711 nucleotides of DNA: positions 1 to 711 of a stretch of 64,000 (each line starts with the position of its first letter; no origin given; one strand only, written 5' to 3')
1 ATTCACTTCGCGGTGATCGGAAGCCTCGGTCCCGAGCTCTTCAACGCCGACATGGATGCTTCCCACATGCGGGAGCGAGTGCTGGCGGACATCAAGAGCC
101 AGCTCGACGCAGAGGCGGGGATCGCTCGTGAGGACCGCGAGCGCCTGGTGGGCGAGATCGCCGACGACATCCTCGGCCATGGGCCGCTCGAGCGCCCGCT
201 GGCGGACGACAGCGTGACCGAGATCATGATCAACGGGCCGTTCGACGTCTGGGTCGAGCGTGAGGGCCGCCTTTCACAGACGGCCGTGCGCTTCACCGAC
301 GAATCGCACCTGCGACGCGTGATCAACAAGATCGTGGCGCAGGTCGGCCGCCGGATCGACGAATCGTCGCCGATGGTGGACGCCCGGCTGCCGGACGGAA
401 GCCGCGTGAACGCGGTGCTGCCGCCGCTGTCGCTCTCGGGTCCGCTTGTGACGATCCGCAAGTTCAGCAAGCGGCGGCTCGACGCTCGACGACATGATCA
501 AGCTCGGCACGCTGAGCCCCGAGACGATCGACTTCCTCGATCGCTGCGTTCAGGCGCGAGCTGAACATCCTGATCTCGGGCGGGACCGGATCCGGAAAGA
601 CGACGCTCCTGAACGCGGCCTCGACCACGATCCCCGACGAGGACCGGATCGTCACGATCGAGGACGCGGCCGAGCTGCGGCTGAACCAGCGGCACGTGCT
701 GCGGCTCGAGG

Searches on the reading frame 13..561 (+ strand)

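Call 78: search_protein_families(library=pfam, proteins=[window:13-561:+], max_evalue=0.001)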
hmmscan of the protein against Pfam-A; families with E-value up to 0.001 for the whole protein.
window:13-561:+ (183 aa): 1 family
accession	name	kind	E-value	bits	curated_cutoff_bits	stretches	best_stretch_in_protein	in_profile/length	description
PF00437.27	T2SSE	-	2e-14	53.5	24.9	1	55-174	4-134/370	Type II/IV secretion system protein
